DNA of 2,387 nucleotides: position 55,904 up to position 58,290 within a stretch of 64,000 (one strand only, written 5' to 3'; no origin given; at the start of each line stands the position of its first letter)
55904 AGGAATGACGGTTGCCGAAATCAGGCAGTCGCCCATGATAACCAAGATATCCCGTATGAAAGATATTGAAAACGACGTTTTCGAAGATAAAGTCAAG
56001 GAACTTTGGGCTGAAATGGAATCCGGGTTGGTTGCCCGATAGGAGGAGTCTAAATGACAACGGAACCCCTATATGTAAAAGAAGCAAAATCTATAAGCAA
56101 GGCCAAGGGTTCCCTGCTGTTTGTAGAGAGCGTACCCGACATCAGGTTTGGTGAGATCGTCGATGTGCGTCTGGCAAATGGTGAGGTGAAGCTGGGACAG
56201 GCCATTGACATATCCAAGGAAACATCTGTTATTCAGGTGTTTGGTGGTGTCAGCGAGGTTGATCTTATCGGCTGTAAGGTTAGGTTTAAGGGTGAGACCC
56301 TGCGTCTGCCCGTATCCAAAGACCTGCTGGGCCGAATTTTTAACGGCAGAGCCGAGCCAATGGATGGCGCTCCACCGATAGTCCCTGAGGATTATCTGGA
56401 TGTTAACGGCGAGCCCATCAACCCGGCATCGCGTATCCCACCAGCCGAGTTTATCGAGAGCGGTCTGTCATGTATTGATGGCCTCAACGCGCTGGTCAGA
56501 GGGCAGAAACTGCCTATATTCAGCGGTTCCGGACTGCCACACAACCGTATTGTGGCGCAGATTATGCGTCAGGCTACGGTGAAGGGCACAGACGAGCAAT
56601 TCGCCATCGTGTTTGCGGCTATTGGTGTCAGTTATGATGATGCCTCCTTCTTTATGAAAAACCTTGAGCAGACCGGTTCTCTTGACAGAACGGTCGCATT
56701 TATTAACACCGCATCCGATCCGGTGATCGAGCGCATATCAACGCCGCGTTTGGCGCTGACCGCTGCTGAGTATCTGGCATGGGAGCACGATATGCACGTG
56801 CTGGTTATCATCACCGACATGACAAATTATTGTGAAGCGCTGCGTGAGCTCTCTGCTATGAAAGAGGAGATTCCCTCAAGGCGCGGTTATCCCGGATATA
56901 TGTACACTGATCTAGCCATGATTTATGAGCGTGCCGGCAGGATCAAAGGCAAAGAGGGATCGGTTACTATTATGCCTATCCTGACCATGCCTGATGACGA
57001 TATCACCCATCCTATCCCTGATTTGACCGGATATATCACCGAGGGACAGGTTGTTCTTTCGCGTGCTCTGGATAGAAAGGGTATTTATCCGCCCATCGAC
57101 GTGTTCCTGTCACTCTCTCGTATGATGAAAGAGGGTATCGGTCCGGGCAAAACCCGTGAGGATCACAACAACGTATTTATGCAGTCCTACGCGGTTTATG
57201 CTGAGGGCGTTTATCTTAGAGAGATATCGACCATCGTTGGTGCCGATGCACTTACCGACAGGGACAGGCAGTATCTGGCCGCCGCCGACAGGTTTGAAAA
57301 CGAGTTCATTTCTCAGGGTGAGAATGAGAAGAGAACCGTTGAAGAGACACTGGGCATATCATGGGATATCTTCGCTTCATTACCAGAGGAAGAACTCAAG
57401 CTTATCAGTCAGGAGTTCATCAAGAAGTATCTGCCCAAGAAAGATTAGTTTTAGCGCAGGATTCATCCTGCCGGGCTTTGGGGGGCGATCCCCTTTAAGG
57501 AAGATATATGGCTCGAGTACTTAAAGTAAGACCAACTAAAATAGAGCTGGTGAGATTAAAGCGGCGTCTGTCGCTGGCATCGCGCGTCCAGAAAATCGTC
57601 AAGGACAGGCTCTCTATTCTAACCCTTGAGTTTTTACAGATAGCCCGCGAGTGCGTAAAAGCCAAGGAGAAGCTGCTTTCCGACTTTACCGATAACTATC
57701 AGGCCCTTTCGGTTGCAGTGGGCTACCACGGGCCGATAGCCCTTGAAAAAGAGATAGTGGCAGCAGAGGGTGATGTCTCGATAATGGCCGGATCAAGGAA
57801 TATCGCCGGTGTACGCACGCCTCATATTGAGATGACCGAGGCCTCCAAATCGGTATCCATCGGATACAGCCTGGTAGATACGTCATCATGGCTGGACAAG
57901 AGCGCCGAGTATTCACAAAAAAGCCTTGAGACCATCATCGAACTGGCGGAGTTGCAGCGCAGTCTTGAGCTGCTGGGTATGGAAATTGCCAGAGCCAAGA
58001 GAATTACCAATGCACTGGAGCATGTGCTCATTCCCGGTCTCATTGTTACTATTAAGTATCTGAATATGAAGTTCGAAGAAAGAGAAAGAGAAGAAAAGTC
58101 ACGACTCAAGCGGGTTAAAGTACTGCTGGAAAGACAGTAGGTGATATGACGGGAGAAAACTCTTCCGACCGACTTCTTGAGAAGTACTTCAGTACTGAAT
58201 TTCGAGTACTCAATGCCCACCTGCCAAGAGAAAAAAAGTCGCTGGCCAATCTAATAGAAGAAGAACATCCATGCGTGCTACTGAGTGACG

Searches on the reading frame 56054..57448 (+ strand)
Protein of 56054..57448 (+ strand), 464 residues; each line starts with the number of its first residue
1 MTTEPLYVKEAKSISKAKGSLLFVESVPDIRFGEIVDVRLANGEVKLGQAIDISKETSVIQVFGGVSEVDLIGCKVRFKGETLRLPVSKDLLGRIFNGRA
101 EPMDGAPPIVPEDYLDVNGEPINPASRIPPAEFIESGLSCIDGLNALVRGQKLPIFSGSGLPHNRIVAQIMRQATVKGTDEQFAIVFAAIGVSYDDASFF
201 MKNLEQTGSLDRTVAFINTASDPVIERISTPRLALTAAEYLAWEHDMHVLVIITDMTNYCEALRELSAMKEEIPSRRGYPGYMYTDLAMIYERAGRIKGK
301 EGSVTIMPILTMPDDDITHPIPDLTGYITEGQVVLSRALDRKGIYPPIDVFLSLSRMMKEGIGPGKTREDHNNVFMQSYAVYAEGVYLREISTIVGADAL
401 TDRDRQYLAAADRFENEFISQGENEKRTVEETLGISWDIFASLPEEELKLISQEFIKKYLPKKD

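Call 57: search_protein_families(library=pfam, proteins=[window:56054-57448:+], max_evalue=0.00001)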
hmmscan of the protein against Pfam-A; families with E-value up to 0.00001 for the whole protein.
window:56054-57448:+ (464 aa): 3 families
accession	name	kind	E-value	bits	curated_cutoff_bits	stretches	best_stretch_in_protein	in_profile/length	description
PF00006.31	ATP-synt_ab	-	1.5e-77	260.5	29.5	1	137-355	1-213/213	ATP synthase alpha/beta family, nucleotide-binding domain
PF22919.1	ATP-synt_VA_C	-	2.9e-27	95.1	24.7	1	361-459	2-100/101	C-terminal domain of V and A type ATP synthase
PF02874.29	ATP-synt_ab_N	-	1.8e-07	32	20.9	1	14-80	1-69/69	ATP synthase alpha/beta family, beta-barrel domain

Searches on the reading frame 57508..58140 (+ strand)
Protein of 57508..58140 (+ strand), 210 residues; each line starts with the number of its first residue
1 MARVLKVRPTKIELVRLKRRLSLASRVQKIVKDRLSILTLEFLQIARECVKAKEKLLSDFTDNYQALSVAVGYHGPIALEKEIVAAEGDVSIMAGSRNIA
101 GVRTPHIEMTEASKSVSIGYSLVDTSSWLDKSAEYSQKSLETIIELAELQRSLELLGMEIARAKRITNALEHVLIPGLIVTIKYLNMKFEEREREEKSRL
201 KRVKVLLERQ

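Call 57: search_protein_families(library=pfam, proteins=[window:57508-58140:+], max_evalue=0.00001)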
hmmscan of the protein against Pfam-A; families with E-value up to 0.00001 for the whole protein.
window:57508-58140:+ (210 aa): 1 family
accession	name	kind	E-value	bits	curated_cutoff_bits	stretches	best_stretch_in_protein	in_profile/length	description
PF01813.22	ATP-synt_D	-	3.7e-46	157.9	25.7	1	13-204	1-195/196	ATP synthase subunit D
